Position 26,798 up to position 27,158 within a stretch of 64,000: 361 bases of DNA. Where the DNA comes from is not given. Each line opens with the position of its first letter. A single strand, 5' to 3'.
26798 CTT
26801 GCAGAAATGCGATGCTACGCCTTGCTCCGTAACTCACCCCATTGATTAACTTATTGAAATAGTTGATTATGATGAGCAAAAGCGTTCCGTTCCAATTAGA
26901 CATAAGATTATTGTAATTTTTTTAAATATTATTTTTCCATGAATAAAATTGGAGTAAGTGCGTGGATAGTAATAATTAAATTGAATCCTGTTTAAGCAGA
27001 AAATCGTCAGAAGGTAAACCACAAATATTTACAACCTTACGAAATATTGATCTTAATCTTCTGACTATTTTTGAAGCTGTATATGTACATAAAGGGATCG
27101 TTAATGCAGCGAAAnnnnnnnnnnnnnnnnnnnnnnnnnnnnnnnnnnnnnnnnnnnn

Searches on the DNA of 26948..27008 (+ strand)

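Call 41: search_dna_similar(query=window:26948-27008:+, collection=ecoli_genomes, mode=near, max_rows=30, max_evalue=10)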
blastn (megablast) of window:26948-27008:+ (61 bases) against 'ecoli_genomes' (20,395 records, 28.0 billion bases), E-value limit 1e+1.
Records with a match: 4995; places in all: 5003; records where one place covers at least 80% of the query: 4994.
Genomes with a match: 4995 of 5426; with a place that covers at least 80% of the query: 4994. Places per genome that has any: lowest 1, median 1, highest 2. On chromosomes: 5001 places; on plasmids: 2.
Best place of each record, by identity: 95-99% 4851; 90-95% 144.
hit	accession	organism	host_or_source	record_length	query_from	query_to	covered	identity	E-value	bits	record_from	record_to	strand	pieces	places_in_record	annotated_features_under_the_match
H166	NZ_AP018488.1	Escherichia coli O157:H7 strain PV15-279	Homo sapiens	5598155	1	61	100%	98.4%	2e-21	108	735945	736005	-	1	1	ybeF: YbeF family transcriptional regulator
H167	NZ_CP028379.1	Escherichia coli O145 str. RM9872 strain RM9872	Bos taurus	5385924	1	61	100%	98.4%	2e-21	108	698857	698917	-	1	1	ybeF: YbeF family transcriptional regulator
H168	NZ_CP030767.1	Escherichia coli strain 2017C-4109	missing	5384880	1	61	100%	98.4%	2e-21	108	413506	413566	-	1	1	ybeF: YbeF family transcriptional regulator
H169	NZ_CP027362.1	Escherichia coli strain 95-3192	missing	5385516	1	61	100%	98.4%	2e-21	108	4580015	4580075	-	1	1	ybeF: YbeF family transcriptional regulator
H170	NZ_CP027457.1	Escherichia coli strain 88-3493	missing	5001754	1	61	100%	98.4%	2e-21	108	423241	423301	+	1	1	ybeF: YbeF family transcriptional regulator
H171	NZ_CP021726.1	Escherichia coli strain Combat11I9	Homo sapiens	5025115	1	61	100%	98.4%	2e-21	108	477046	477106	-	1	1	ybeF: YbeF family transcriptional regulator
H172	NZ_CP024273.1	Escherichia coli strain F9792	missing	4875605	1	61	100%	98.4%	2e-21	108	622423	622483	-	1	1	ybeF: YbeF family transcriptional regulator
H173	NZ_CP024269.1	Escherichia coli strain F8111-1SC3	missing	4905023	1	61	100%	98.4%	2e-21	108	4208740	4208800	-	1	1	ybeF: YbeF family transcriptional regulator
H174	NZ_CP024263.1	Escherichia coli O169:H41 strain F6326-C1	missing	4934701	1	61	100%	98.4%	2e-21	108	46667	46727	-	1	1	ybeF: YbeF family transcriptional regulator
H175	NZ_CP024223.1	Escherichia coli O169:H41 strain 2014EL-1345-2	missing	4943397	1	61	100%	98.4%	2e-21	108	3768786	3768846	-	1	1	ybeF: YbeF family transcriptional regulator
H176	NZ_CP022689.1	Escherichia coli strain CDC#03-98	missing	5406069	1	61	100%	98.4%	2e-21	108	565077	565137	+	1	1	ybeF: YbeF family transcriptional regulator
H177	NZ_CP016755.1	Escherichia coli strain FORC_044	Homo sapiens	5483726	1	61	100%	98.4%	2e-21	108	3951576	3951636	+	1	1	ybeF: YbeF family transcriptional regulator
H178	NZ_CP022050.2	Escherichia coli O157 strain FDAARGOS_293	Homo sapiens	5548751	1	61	100%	98.4%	2e-21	108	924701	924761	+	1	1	ybeF: YbeF family transcriptional regulator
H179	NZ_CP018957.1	Escherichia coli strain Ecol_316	Homo sapiens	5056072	1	61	100%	98.4%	2e-21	108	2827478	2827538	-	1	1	ybeF: YbeF family transcriptional regulator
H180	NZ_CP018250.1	Escherichia coli strain 10671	Cattle faeces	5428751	1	61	100%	98.4%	2e-21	108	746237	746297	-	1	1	ybeF: YbeF family transcriptional regulator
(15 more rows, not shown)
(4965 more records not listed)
